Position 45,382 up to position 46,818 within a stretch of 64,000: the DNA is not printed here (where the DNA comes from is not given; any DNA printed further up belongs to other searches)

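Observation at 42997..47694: Six-gene operon mixing aromatic ring-cleavage-type and amino-acid-type enzymes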

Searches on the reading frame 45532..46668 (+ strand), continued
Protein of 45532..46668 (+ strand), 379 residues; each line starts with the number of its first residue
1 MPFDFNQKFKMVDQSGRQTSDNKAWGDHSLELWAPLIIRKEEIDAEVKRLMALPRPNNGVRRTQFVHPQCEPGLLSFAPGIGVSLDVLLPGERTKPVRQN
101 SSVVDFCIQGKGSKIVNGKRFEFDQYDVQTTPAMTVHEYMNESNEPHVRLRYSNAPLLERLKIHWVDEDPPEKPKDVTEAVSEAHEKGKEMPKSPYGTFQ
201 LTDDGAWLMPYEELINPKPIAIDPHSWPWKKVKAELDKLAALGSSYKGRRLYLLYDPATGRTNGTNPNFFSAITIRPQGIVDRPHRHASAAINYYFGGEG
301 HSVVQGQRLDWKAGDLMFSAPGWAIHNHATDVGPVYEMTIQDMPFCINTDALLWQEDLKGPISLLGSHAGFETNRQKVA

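Call 68: search_protein_families(library=ncbifam, proteins=[L043:11050-11853:+, L043:11861-12673:+, L043:12714-14180:+, L043:5558-6829:+, L043:7479-7853:+, L043:3362-4327:+, L045:5348-6154:+, L044:3999-5048:+, L044:17215-18135:+, L044:11115-12008:+], max_evalue=1e-10)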
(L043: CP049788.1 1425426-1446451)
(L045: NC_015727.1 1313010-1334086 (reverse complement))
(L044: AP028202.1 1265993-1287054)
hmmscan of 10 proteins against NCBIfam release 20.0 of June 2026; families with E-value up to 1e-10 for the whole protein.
L043:11050-11853:+ (267 aa): 4 families
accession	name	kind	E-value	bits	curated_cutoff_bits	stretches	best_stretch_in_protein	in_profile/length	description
TIGR02312.1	HpaH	equivalog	1e-135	451.5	351.5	1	1-267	1-267/267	2-oxo-hept-4-ene-1,7-dioate hydratase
TIGR03218.1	catechol_dmpH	equivalog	4.6e-61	206.5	350.55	1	2-266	5-263/263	2-oxo-3-hexenedioate decarboxylase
TIGR03220.1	catechol_dmpE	equivalog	6.9e-61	205.9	408.8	1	7-266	2-255/255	2-oxopent-4-enoate hydratase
NF008461.0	PRK11342.1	equivalog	5.2e-46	157.1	350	1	3-266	2-259/269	2-keto-4-pentenoate hydratase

L043:11861-12673:+ (270 aa): 4 families
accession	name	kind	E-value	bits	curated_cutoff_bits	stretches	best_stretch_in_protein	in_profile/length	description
TIGR02311.1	HpaI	equivalog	8.6e-117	389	368.8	1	6-253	1-248/249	4-hydroxy-2-oxoheptanedioate aldolase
NF007521.0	PRK10128.1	equivalog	2e-90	302.9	441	1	5-248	6-250/267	2-keto-3-deoxy-L-rhamnonate aldolase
NF007849.0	PRK10558.1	equivalog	4e-74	249.3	393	1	5-254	7-255/256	2-dehydro-3-deoxyglucarate aldolase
TIGR03239.1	GarL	equivalog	3.1e-72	243.1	406.75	1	6-254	1-248/249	2-dehydro-3-deoxyglucarate aldolase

L043:12714-14180:+ (488 aa): 40 families (the best 25 are shown)
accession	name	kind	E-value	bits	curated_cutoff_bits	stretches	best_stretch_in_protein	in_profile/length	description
NF008415.0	PRK11241.1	equivalog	2.5e-241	801.5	828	1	1-481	1-481/482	NADP-dependent succinate-semialdehyde dehydrogenase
TIGR01780.1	SSADH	subfamily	8e-215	713.9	646.35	1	30-476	1-448/448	succinate-semialdehyde dehydrogenase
NF010000.0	PRK13473.1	subfamily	4.3e-135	451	615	1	10-478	2-470/475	aminobutyraldehyde dehydrogenase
TIGR01804.1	BADH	equivalog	7.4e-133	443.4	668.6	1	15-476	2-467/467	betaine-aldehyde dehydrogenase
TIGR02299.1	HpaE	equivalog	1e-132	443.2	638.35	1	13-481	3-477/488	5-carboxymethyl-2-hydroxymuconate semialdehyde dehydrogenase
NF009725.0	PRK13252.1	equivalog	2.4e-128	428.6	593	1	10-478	6-477/488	betaine-aldehyde dehydrogenase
NF045735.1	PaDhStyDPseudo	equivalog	3.1e-127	425.2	850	1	9-480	1-481/483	phenylacetaldehyde dehydrogenase StyD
NF006916.0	PRK09407.1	equivalog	3e-122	408.9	521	1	21-478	29-490/526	succinic semialdehyde dehydrogenase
NF040648.1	lactal_redase_Meth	equivalog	5.2e-120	401.6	650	1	14-479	2-461/463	lactaldehyde dehydrogenase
NF007497.0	PRK10090.1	equivalog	3.3e-119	398.8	500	1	11-478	7-475/480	aldehyde dehydrogenase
NF042993.1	AlphKGSA_gudD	equivalog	4.6e-111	371.9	770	1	13-472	6-472/481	alpha-ketoglutaric semialdehyde dehydrogenase GucD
TIGR03374.1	ABALDH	equivalog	4.1e-109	365.5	909.3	1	11-474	2-465/472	aminobutyraldehyde dehydrogenase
NF040792.1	glyc_ald_dh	equivalog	1.1e-108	364.3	760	1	12-478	2-471/488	D-glyceraldehyde dehydrogenase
NF006915.0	PRK09406.1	equivalog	2.6e-107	359.5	730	1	28-478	3-454/457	NADP-dependent succinic semialdehyde dehydrogenase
NF045736.1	PaDhStyDRhodo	equivalog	7.6e-106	354.5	800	1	10-476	2-473/479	phenylacetaldehyde dehydrogenase StyD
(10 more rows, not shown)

L043:5558-6829:+ (423 aa): 5 families
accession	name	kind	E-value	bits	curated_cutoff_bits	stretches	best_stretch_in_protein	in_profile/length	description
NF045629.1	monooxsub_HsaA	equivalog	1.4e-100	336.7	450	1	39-419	3-378/383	3-hydroxy-9,10-secoandrosta-1,3,5(10)-triene-9,17-dione monooxygenase oxygenase subunit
NF045920.1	HphnlacHdxOX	equivalog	1.2e-78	264.7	650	1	39-420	4-380/384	p-hydroxyphenylacetate 3-hydroxylase oxygenase component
TIGR04022.1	sulfur_SfnB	equivalog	7.3e-14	51.4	430.9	0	202-415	183-380/391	SfnB family sulfur acquisition oxidoreductase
NF042439.1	SulpropCoADesulf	equivalog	2e-13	49.8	600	1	38-395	2-352/379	3-sulfinopropanoyl-CoA desulfinase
NF045552.1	GlutCoADH_Des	equivalog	8.5e-11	41.7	470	0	269-393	248-359/387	glutaryl-CoA dehydrogenase Acd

L043:7479-7853:+ (124 aa): 0 families

L043:3362-4327:+ (321 aa): 0 families

L045:5348-6154:+ (268 aa): 4 families
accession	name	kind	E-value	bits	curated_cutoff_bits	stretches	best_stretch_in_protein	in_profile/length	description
TIGR02311.1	HpaI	equivalog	6.9e-121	402.4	368.8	1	4-252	1-249/249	4-hydroxy-2-oxoheptanedioate aldolase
NF007849.0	PRK10558.1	equivalog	3.7e-89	298.5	393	1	4-252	8-255/256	2-dehydro-3-deoxyglucarate aldolase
TIGR03239.1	GarL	equivalog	6.9e-89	297.7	406.75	1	4-252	1-248/249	2-dehydro-3-deoxyglucarate aldolase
NF007521.0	PRK10128.1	equivalog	7.8e-88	294.5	441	1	3-251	6-251/267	2-keto-3-deoxy-L-rhamnonate aldolase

L044:3999-5048:+ (349 aa): 1 family
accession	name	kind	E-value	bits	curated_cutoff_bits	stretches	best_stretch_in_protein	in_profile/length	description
NF052579.1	BetMthstMoxSdmAMthl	equivalog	1.6e-26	93.2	600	1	6-168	16-182/351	4beta-methylsterol monooxygenase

L044:17215-18135:+ (306 aa): 0 families

L044:11115-12008:+ (297 aa): 7 families
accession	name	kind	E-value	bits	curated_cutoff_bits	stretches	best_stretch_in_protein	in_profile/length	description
TIGR02313.1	HpaI-NOT-DapA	exception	7.4e-91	304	396.7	1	7-297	1-292/294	2,4-dihydroxyhept-2-ene-1,7-dioic acid aldolase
TIGR00674.1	dapA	equivalog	3e-76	256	206.15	1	10-292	2-284/286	4-hydroxy-tetrahydrodipicolinate synthase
NF003164.0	PRK04147.1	equivalog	7.2e-38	130.5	281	1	7-291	4-287/294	N-acetylneuraminate lyase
NF002958.0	PRK03620.1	subfamily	5.2e-35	120.7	278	1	15-242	19-245/307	5-dehydro-4-deoxyglucarate dehydratase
TIGR03249.1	KdgD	equivalog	1.6e-31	109.6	373.95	1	14-292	16-296/299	5-dehydro-4-deoxyglucarate dehydratase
TIGR00683.1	nanA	equivalog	1.5e-30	106.5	382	1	7-280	1-274/293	N-acetylneuraminate lyase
NF040954.1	Arch_KDGaldase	equivalog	2.7e-29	102.4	390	1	11-282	4-269/288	bifunctional 2-dehydro-3-deoxy-phosphogluconate/2-dehydro-3-deoxy-6-phosphogalactonate aldolase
